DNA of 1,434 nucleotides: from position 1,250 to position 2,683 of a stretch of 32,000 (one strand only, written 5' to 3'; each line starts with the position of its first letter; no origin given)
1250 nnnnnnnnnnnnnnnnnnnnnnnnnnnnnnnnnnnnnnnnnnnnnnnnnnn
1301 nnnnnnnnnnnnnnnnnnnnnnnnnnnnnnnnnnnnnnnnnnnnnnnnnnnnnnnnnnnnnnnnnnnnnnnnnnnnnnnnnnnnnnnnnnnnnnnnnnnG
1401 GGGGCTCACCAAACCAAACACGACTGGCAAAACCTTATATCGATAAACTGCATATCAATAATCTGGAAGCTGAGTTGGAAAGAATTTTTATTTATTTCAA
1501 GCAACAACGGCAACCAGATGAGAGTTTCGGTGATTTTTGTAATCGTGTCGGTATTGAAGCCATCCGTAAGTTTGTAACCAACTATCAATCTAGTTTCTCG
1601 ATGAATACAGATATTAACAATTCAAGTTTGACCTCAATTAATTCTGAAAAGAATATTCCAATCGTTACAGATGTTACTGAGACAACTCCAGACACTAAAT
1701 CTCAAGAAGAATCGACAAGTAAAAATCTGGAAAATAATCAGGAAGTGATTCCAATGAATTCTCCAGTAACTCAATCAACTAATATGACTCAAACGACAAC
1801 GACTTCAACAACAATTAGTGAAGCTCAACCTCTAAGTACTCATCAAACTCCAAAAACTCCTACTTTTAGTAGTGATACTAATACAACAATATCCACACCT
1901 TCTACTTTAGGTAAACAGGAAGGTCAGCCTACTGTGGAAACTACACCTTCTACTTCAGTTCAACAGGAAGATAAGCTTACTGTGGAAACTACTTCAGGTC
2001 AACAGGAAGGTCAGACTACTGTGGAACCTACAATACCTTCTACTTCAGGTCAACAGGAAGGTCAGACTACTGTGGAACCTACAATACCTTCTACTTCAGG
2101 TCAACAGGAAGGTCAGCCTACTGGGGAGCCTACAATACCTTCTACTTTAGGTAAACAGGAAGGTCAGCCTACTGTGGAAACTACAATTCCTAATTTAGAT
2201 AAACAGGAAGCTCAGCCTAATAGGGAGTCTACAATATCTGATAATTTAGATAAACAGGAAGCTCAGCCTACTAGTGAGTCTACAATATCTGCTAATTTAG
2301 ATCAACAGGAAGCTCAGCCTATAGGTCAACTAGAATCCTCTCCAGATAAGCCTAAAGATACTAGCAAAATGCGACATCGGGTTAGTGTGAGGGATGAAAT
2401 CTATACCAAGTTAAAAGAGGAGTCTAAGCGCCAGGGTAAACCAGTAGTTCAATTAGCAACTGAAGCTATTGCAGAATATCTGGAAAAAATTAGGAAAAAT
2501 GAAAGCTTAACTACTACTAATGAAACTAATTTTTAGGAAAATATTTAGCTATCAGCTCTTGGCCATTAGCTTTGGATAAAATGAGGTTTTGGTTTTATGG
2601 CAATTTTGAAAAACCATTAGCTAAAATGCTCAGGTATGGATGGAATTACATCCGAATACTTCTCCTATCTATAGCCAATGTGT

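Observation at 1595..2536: Sulfite reductase fused through a ~255-aa disordered repeat linker to an RHH-like DNA-binding module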

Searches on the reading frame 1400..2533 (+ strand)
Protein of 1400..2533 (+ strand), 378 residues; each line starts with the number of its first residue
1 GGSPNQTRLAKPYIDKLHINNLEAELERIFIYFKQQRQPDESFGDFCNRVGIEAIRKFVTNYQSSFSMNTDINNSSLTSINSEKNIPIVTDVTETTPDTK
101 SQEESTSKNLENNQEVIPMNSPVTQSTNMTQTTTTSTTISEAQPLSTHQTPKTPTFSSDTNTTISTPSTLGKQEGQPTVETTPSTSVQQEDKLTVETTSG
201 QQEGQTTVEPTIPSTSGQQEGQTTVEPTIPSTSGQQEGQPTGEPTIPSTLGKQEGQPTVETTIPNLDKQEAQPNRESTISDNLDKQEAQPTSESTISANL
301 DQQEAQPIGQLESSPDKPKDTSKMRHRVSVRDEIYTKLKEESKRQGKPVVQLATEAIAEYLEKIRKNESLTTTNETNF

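Call 3: search_protein_families(library=pfam, proteins=[window:1595-2533:+], max_evalue=10)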
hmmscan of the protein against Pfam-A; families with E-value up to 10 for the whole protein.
window:1595-2533:+ (313 aa): 2 families
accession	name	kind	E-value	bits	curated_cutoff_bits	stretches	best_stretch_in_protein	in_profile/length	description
PF12651.13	RHH_3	-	0.042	14.3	21.6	1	260-298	4-42/44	Ribbon-helix-helix domain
PF13933.12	HRXXH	-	0.37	10.8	27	1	29-91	18-80/245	Putative peptidase family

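Call 9: find_homologous_proteins(query=window:1400-2533:+, max_evalue=0.001)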
Query window:1400-2533:+ (378 aa): 531 proteins with E <= 0.001 among 5655 candidates; the best 120 are listed.
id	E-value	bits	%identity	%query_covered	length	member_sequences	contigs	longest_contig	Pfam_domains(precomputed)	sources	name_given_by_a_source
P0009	1.6e-104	368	75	46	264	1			-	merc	-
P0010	4.8e-82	294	61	47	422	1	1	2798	PF01077.28,PF03460.23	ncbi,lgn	-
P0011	2.6e-69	252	69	30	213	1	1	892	-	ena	-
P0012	2.0e-58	216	82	34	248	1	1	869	PF01077.28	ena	-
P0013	1.1e-41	161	67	22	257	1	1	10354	PF01077.28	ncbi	-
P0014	2.5e-39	154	65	22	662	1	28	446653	PF01077.28,PF03460.23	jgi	jgi:sulfite reductase (ferredoxin)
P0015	3.0e-39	153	66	22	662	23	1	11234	PF01077.28,PF03460.23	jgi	jgi:sulfite reductase (ferredoxin)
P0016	3.5e-39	153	62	22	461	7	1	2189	PF01077.28,PF03460.23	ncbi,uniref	ncbi:NADPH-dependent assimilatory sulfite reductase hemoprotein subunit, partial [Microcoleus anatox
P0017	4.6e-39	153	65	22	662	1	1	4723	PF01077.28,PF03460.23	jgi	jgi:sulfite reductase (ferredoxin)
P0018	5.2e-39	153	64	22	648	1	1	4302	PF01077.28,PF03460.23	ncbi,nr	ncbi:MAG: sulfite reductase, ferredoxin dependent [Microcoleus sp. PH2017_03_ELD_O_A]|nr:sulfite red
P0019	5.7e-39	152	64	22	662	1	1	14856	PF01077.28,PF03460.23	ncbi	ncbi:MAG: sulfite reductase, ferredoxin dependent [Microcoleus sp.]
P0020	1.1e-38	151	65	22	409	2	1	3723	PF01077.28,PF03460.23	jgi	-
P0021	1.3e-38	151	64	22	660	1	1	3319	PF01077.28,PF03460.23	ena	-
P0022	1.3e-38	151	64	22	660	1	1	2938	PF01077.28,PF03460.23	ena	-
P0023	1.3e-38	151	64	22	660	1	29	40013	PF01077.28,PF03460.23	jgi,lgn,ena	jgi:sulfite reductase (ferredoxin)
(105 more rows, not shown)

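Call 58: predict_structure(alignment_id=A3)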
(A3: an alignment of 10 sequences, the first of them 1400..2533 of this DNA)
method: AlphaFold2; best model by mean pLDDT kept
length: 378 residues; sequences in the alignment: 10
mean_pLDDT: 46.3   pTM: 0.26
mean pLDDT of the five models: 46.3, 45.2, 44.1, 41.5, 38.9
residues with pLDDT >= 90: 0; 70-90: 28; 50-70: 87; < 50: 263
segments of 3 or more residues with pLDDT < 50: 1-23, 64-117, 119-121, 123-143, 145-151, 153-176, 178-209, 214-226, 230-239, 241-256, 258-262, 265-272, 278-289, 291-306, 308-314, 373-378
pLDDT, mean of each block of 10 residues (from residue 1): 45 42 51 61 60 60 45 39 38 37 39 44 40 36 40 40 37 39 40 37 38 43 44 39 38 36 45 48 41 35 41 50 58 73 80 73 63 46
secondary structure, 60 per line:
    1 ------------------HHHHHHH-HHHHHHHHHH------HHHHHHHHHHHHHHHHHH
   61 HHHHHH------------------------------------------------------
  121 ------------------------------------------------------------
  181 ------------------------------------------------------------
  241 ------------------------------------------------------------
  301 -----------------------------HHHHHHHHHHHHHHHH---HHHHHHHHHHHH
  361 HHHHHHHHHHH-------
elements in order: H19-25 H27-36 H43-66 H330-345 H349-371

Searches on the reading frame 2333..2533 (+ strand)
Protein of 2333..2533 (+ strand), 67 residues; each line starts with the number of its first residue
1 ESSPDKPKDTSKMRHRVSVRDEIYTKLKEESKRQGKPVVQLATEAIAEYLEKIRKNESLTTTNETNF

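Call 3: search_protein_families(library=pfam, proteins=[window:2333-2533:+], max_evalue=10)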
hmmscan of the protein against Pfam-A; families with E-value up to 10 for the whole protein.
window:2333-2533:+ (67 aa): 3 families
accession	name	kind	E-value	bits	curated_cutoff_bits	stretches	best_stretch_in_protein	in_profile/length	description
PF12651.13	RHH_3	-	0.0035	17.7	21.6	1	14-52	4-42/44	Ribbon-helix-helix domain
PF07878.17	RHH_5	-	0.022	15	26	1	17-52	6-41/43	CopG-like RHH_1 or ribbon-helix-helix domain, RHH_5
PF02697.20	VAPB_antitox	-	0.16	13.2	27.9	1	16-55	2-36/69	Putative antitoxin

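Call 6: find_homologous_proteins(query=window:2333-2533:+, max_evalue=0.01)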
Query window:2333-2533:+ (67 aa): 8 proteins with E <= 0.01 among 8 candidates.
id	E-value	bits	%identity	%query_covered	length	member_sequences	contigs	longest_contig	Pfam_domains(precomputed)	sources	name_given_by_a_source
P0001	4.5e-31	122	92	99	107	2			-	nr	nr:hypothetical protein [Trichodesmium sp. MO_231.B1]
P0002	3.5e-30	120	92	99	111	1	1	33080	-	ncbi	ncbi:hypothetical protein ACP6PK_17080, partial [Dapis sp. BLCC M172]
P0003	8.0e-29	115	89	99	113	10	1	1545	-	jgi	jgi:sulfite reductase (ferredoxin)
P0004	1.1e-27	112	89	96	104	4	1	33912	-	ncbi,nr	ncbi:MAG: hypothetical protein F6K25_20115, partial [Okeania sp. SIO2G4]|nr:hypothetical protein [Ok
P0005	8.2e-22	93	85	87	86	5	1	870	-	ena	-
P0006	1.1e-21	93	89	82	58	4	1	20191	-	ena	-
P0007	1.6e-20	89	88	76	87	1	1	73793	-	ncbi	-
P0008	2.3e-14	70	88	63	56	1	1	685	-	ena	-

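Call 16: search_protein_representatives(protein=window:2333-2533:+)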
Query: 67 residues. Proteins with E-value up to 0.001 (for the whole library): 25; up to 1e-10: 8; up to 1e-30: 0. The best 25 are listed.
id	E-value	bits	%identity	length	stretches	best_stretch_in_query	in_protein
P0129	9.5e-29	113.5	90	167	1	5-67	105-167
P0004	3.4e-28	111.7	88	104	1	3-67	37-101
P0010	1.2e-26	107.0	90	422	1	3-64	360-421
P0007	5.1e-21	89.3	81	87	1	2-58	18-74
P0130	6.6e-19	82.7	75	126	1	3-57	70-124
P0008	7.4e-15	70.0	81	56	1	20-67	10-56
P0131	7.8e-13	63.7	66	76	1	6-55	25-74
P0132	3.1e-12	61.8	61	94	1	5-55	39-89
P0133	4.0e-10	55.2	60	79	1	1-53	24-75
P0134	2.1e-08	49.8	39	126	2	13-54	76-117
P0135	1.1e-07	47.6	58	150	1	10-52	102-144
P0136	1.3e-06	44.2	51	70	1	10-52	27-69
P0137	1.3e-06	44.2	62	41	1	17-55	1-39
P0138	1.6e-06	44.0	52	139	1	9-52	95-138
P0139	1.6e-06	43.9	51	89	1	5-53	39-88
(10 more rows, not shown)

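Call 24: search_solved_structures(query=A1, max_evalue=10, show_alignments=3)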
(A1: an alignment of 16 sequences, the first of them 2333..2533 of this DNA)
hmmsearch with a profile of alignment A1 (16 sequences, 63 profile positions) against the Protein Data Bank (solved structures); distinct sequences matched with E-value up to 10: 4.
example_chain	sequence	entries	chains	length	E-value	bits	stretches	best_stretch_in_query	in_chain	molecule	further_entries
4hv0_A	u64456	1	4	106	0.0072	19.1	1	24-57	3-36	AvtR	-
1p94_A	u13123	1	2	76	0.0093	18.7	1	22-60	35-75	plasmid partition protein ParG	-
9nzh_A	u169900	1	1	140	0.065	16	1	35-50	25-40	Amylin-NHO-18 Binder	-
2kel_A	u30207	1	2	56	0.14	15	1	9-60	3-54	Uncharacterized protein 56B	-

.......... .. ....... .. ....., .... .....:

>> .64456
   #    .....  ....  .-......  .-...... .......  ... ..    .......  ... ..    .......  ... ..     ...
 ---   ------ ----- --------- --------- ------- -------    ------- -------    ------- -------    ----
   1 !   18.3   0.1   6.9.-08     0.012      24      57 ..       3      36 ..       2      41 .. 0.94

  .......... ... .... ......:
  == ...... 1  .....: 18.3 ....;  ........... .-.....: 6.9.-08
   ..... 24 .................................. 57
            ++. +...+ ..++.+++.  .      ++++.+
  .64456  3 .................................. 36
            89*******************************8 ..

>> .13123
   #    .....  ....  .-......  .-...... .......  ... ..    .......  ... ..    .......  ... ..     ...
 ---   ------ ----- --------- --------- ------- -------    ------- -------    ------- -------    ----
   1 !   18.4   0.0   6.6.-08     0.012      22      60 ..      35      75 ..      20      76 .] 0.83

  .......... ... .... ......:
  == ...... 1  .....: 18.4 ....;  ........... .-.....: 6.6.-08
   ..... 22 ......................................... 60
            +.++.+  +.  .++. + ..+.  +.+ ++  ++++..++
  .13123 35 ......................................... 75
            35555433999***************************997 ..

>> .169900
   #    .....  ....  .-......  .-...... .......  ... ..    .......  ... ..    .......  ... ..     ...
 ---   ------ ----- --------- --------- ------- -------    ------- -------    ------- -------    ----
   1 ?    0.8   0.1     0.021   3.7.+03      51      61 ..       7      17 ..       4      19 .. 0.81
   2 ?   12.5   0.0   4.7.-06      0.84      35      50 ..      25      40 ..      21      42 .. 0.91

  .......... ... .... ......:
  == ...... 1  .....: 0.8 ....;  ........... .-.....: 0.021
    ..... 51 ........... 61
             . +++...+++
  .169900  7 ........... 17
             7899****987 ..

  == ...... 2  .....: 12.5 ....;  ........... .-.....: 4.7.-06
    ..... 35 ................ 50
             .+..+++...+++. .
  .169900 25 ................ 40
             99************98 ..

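Call 25: search_protein_families(library=pfam, alignment_id=A1, max_evalue=0.1)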
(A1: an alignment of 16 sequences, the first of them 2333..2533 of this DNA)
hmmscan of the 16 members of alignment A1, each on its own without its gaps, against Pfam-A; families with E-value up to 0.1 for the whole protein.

A. member 1, window:2333-2533:+ (67 aa): 2 families
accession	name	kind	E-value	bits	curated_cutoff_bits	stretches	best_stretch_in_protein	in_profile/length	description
PF12651.13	RHH_3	-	0.0035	17.7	21.6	1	14-52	4-42/44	Ribbon-helix-helix domain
PF07878.17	RHH_5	-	0.022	15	26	1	17-52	6-41/43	CopG-like RHH_1 or ribbon-helix-helix domain, RHH_5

B. families by the number of members that match (of 16 scanned): 16 families
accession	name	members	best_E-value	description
PF07878.17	RHH_5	16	2.1e-05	CopG-like RHH_1 or ribbon-helix-helix domain, RHH_5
PF12651.13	RHH_3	12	6.7e-06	Ribbon-helix-helix domain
PF21432.3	56B_RHH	5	0.017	56B-like, Ribbon-helix-helix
PF09274.16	ParG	3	0.0019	ParG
PF07764.18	Omega_Repress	3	0.027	Omega Transcriptional Repressor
PF02697.20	VAPB_antitox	3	0.03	Putative antitoxin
PF22180.2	RH3_dom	2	0.0031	RH3 domain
PF23279.1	TPR_25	2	0.015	Fungal tetratrico peptide repeats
PF04947.19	Pox_VLTF3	2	0.017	Poxvirus Late Transcription Factor VLTF3 like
PF01402.27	RHH_1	2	0.057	Ribbon-helix-helix protein, copG family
PF07704.17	PSK_trans_fac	1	0.0036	Rv0623-like transcription factor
PF17214.9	KH_TffA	1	0.066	Transcription termination factor FttA, KH domain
PF04738.18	Lant_dehydr_N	1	0.074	Lantibiotic dehydratase, N terminus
PF19891.5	DUF6364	1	0.077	Family of unknown function (DUF6364)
PF06720.17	Phi-29_GP16_7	1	0.078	Bacteriophage phi-29 early protein GP16.7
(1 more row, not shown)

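Call 29: predict_structure(alignment_id=A1)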
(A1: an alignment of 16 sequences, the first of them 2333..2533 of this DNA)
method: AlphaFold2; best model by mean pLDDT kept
length: 67 residues; sequences in the alignment: 16
mean_pLDDT: 80.2   pTM: 0.49
mean pLDDT of the five models: 80.2, 78.9, 78.8, 78.0, 77.5
residues with pLDDT >= 90: 32; 70-90: 14; 50-70: 21; < 50: 0
segments of 3 or more residues with pLDDT < 50: none
pLDDT, mean of each block of 10 residues (from residue 1): 59 83 94 93 92 77 54
secondary structure, 60 per line:
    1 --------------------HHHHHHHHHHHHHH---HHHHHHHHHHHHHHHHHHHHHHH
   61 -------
elements in order: H21-34 H38-60

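Call 32: fold_search(model_id=the predicted structure, library=pdb)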
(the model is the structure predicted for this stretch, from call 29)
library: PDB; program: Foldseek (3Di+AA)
matches with E <= 10: 61; with E <= 0.001: 0
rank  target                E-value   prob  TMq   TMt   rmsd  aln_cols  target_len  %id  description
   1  2k9i_MODEL_1_A        3.3e-01  0.85  0.51  0.60   2.5        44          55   25  NMR structure of plasmid copy control protein ORF56 from sulfolobus islandicus (released 2009-10-20)
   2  7etr_B                3.8e-01  0.96  0.66  0.61   1.1        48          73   23  Crystal structure of SO_1444-SO_1445 complex from Shewanella oneidensis (released 2022-03-23)
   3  1p94_MODEL_1_A        3.8e-01  0.82  0.52  0.46   3.2        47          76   21  NMR Structure of ParG symmetric dimer (released 2004-01-13)
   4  6sbw                  4.1e-01  0.90  0.54  0.71   1.5        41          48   20  CdbA Form One (released 2020-04-22)
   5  7nyw_I                4.9e-01  0.54  0.42  0.24   3.3        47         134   17  Cryo-EM structure of the MukBEF-MatP-DNA head module (released 2021-07-07)
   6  6sbx_A                5.3e-01  0.75  0.54  0.65   4.5        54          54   17  CdbA Form Two (released 2020-04-22)
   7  6sbx_C                5.7e-01  0.69  0.53  0.63   4.6        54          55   17  CdbA Form Two (released 2020-04-22)
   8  2jxg_A                6.2e-01  0.60  0.44  0.58   2.8        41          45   27  Solution Structure of the DNA Binding domain of Proline Utilization A (PutA) (released 2008-02-19)
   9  9kkd_B                8.5e-01  0.72  0.51  0.74   1.5        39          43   18  the structure of StnY (released 2025-11-19)
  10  4d8j_G                9.9e-01  0.41  0.46  0.24   4.1        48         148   12  Structure of E. coli MatP-mats complex (released 2012-11-21)
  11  6kyt_Q                1.1e+00  0.23  0.41  0.39   7.0        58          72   17  The structure of the M. tb toxin MazEF-mt1 complex (released 2020-08-05)
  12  4d8j_A                1.2e+00  0.44  0.50  0.25   3.5        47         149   13  Structure of E. coli MatP-mats complex (released 2012-11-21)
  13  2kel_MODEL_1_A        1.3e+00  0.72  0.54  0.76   1.1        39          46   28  Structure of the transcription regulator SvtR from the hyperthermophilic archaeal virus SIRV1 (released 2009-06-16)
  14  1b01_A                1.5e+00  0.54  0.50  0.71   1.5        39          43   13  TRANSCRIPTIONAL REPRESSOR COPG/DNA COMPLEX (released 1999-11-19)
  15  9kkd_A                1.6e+00  0.57  0.52  0.73   1.4        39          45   18  the structure of StnY (released 2025-11-19)
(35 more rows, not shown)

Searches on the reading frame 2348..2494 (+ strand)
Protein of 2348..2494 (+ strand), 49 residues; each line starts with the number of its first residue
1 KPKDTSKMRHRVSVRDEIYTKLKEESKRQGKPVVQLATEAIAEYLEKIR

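Call 37: find_homologous_proteins(query=A2, max_evalue=0.001)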
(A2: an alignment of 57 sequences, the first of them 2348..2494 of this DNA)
Query A2 (57 sequences) (49 aa, profile of the alignment): 7 proteins with E <= 0.001 among 96 candidates.
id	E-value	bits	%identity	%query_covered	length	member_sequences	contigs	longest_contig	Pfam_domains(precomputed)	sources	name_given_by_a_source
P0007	2.0e-17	80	94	96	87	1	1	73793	-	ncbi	-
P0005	2.2e-17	80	96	96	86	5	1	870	-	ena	-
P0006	1.5e-15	74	100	86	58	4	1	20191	-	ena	-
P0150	1.0e-14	72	33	92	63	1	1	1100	-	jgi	jgi:sulfite reductase (ferredoxin)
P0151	7.8e-10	56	31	80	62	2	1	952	-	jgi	jgi:sulfite reductase (ferredoxin)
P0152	4.9e-8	50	29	92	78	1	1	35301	-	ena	-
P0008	1.7e-5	42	93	59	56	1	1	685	-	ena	-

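Call 38: search_solved_structures(query=A2, max_evalue=10, show_alignments=0)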
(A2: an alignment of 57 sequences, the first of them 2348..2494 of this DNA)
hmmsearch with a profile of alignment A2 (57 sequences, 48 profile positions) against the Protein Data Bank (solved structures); distinct sequences matched with E-value up to 10: 16.
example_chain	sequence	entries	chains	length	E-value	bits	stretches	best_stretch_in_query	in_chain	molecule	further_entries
4hv0_A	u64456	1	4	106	5.1e-06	29.3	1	11-45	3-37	AvtR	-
4aai_A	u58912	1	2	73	0.0032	20.3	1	15-44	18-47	ORF E73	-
1p94_A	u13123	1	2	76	0.01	18.7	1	10-46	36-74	plasmid partition protein ParG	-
2k9i_A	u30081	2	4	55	0.011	18.6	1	11-47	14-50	Uncharacterized protein ORF56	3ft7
7dns_A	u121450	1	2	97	0.02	17.8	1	23-45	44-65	de novo designed protein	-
2kel_A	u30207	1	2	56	0.062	16.2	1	19-46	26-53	Uncharacterized protein 56B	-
1mnt_A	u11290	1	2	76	0.081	15.9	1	17-41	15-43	MNT REPRESSOR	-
2bnw_A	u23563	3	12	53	0.088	15.7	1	11-46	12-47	ORF OMEGA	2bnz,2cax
7by2_A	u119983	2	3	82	0.14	15.1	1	13-47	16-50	CopG family transcriptional regulator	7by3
1irq_A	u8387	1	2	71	0.17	14.8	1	11-46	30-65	omega transcriptional repressor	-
2jxg_A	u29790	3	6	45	0.22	14.5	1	12-47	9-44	Proline dehydrogenase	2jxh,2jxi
9kkd_A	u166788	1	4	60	0.47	13.4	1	14-46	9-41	Ribbon-helix-helix protein, CopG family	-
7wj0_A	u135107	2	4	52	0.52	13.3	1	11-47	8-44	Antitoxin MazE6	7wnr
11cm_A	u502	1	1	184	0.72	12.8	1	10-21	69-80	ZnO7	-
7e4j_A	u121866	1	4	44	0.75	12.8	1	12-34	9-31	Antitoxin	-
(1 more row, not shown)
